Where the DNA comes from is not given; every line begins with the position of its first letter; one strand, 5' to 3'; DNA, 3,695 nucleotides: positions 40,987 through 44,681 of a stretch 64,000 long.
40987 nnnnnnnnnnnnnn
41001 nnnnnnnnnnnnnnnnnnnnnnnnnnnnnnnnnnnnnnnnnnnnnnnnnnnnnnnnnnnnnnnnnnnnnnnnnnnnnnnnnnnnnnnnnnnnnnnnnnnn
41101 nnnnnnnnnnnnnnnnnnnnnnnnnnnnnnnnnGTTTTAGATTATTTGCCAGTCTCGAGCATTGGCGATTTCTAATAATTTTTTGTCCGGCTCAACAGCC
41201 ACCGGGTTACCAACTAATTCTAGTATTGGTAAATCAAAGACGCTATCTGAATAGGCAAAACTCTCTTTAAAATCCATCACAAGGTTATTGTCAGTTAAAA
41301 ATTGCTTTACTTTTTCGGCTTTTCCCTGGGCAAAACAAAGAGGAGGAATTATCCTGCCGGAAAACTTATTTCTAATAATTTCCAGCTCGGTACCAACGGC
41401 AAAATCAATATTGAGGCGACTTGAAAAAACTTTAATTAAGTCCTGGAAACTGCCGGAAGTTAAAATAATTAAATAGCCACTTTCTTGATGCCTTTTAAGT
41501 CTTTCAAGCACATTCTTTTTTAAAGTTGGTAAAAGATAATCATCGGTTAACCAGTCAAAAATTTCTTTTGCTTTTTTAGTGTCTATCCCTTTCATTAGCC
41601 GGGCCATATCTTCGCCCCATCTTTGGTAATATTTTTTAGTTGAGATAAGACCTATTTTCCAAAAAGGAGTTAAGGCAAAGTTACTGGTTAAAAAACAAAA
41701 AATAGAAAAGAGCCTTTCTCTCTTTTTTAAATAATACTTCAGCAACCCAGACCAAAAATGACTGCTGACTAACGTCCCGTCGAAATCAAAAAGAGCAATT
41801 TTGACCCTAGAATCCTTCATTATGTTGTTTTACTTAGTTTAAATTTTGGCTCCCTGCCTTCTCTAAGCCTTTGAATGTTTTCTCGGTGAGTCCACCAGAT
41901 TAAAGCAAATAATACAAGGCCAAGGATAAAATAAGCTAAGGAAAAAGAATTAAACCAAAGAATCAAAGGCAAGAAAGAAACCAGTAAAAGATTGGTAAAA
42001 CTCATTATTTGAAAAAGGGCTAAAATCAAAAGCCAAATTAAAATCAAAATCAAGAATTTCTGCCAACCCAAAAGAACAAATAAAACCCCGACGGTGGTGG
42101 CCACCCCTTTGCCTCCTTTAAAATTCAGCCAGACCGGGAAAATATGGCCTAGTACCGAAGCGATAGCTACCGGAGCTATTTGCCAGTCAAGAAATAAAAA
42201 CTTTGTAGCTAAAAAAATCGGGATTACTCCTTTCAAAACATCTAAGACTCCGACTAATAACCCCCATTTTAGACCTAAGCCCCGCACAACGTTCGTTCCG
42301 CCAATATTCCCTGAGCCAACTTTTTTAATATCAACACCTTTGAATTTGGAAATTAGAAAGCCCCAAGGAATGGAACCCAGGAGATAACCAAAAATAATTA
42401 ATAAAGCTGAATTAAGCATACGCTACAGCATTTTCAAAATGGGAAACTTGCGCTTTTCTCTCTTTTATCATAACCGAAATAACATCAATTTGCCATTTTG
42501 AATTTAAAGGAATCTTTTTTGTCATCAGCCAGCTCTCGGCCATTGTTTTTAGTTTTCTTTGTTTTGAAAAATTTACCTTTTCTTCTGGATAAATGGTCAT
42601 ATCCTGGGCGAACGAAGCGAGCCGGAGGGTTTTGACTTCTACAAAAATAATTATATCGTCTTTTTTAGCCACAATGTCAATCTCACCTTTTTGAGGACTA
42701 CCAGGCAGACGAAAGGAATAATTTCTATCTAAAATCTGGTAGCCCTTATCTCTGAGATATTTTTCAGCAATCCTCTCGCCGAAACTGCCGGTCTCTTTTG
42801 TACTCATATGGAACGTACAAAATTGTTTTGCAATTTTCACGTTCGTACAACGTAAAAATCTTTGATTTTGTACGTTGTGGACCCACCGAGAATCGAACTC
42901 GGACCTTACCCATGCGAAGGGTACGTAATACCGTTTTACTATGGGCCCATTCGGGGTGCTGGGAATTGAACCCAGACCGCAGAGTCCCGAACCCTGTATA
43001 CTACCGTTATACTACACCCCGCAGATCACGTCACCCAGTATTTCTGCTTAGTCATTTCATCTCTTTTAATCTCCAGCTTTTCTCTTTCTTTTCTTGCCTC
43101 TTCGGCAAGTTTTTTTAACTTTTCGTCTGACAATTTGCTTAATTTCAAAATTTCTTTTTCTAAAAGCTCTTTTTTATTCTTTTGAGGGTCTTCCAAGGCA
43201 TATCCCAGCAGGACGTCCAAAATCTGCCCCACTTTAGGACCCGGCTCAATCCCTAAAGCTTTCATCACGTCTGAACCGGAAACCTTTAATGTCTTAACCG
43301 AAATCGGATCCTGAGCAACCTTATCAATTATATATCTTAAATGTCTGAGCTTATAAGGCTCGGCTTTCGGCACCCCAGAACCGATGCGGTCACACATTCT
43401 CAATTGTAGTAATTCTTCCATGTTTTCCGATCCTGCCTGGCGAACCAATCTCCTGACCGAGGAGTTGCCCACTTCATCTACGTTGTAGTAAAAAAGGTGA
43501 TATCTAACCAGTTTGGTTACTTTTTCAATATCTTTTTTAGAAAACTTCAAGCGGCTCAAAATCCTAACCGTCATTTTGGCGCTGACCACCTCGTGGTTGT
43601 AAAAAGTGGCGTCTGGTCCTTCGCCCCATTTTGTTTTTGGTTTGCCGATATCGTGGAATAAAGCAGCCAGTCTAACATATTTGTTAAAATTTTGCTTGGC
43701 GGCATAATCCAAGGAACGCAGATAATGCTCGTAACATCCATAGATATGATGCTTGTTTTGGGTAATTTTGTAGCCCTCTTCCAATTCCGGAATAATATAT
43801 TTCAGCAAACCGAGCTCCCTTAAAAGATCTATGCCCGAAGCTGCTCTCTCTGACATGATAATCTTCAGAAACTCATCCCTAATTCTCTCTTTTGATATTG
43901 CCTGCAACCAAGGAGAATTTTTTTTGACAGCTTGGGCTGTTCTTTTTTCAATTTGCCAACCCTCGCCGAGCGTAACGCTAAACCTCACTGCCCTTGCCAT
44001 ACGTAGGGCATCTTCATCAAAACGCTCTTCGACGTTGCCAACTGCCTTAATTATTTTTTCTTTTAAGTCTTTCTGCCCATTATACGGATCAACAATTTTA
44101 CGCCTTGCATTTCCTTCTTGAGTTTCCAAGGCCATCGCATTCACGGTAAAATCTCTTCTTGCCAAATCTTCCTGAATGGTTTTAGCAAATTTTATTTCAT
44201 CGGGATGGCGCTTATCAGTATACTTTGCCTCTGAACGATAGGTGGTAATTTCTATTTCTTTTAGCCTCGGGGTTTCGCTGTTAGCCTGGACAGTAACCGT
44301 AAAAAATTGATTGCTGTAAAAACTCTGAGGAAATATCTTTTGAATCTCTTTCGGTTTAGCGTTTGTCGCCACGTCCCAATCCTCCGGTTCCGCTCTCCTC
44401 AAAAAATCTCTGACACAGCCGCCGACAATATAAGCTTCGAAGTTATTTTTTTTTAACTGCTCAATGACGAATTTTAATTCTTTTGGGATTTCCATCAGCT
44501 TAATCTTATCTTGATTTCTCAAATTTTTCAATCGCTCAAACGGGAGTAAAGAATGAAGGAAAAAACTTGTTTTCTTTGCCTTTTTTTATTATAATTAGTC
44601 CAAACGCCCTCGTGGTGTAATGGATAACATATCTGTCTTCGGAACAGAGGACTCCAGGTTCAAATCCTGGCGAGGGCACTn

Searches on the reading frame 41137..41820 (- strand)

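Call 36: search_protein_families(library=pfam, proteins=[window:41137-41820:-], max_evalue=0.001)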
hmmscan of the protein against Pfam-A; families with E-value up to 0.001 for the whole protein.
window:41137-41820:- (227 aa): 2 families
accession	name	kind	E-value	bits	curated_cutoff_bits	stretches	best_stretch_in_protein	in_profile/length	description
PF12710.13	HAD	-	4e-23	83.3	27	1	9-201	1-189/189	haloacid dehalogenase-like hydrolase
PF00702.32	Hydrolase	-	6.9e-05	23.8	26.4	1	6-139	1-138/191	haloacid dehalogenase-like hydrolase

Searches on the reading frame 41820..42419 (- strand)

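Call 36: search_protein_families(library=pfam, proteins=[window:41820-42419:-], max_evalue=0.001)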
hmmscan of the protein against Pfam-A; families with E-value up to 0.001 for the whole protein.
window:41820-42419:- (199 aa): 1 family
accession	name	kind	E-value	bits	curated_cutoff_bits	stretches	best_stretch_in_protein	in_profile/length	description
PF02660.20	G3P_acyltransf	-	1.2e-50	172.3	24.1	1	10-185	1-164/164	Glycerol-3-phosphate acyltransferase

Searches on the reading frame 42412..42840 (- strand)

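Call 35: search_protein_families(library=pfam, proteins=[window:42412-42840:-], max_evalue=0.001)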
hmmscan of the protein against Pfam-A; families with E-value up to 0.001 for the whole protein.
window:42412-42840:- (142 aa): 2 families
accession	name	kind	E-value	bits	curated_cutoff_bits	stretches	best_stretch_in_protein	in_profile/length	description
PF02021.23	UPF0102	-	6.6e-22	78.1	23.6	1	21-123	1-80/80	Uncharacterised protein family UPF0102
PF08378.17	NERD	-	3.1e-07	31.3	22.1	1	18-74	2-59/111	Nuclease-related domain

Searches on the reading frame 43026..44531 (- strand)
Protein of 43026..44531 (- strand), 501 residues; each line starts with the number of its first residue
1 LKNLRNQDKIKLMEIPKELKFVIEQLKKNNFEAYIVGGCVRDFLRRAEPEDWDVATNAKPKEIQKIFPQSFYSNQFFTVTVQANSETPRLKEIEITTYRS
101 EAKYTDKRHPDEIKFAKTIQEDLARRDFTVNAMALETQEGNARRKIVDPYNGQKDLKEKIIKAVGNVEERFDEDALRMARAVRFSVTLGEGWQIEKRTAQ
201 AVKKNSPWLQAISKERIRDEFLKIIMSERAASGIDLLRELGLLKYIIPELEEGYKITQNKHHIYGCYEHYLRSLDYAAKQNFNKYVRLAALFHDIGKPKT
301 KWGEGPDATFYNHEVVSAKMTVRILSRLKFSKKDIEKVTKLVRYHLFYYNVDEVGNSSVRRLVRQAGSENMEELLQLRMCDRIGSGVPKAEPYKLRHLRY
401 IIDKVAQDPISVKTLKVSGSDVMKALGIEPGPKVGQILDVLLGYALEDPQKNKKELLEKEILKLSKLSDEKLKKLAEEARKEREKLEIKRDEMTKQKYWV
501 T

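Call 4: search_protein_families(library=pfam, proteins=[window:43026-44531:-], max_evalue=0.01)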
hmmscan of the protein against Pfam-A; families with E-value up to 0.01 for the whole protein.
window:43026-44531:- (501 aa): 4 families
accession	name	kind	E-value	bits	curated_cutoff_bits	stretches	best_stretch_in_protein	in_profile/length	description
PF01743.26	PolyA_pol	-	6e-36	124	23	1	33-161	1-125/126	Poly A polymerase head domain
PF12627.12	PolyA_pol_RNAbd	-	7.8e-22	77.3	22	1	193-251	3-61/64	Probable RNA and SrmB- binding site of polymerase A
PF01966.28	HD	-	4.8e-10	40.2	22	1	267-352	2-92/116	HD domain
PF13735.12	tRNA_NucTran2_2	-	7.6e-10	39.4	27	1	322-459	25-147/149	tRNA nucleotidyltransferase domain 2 putative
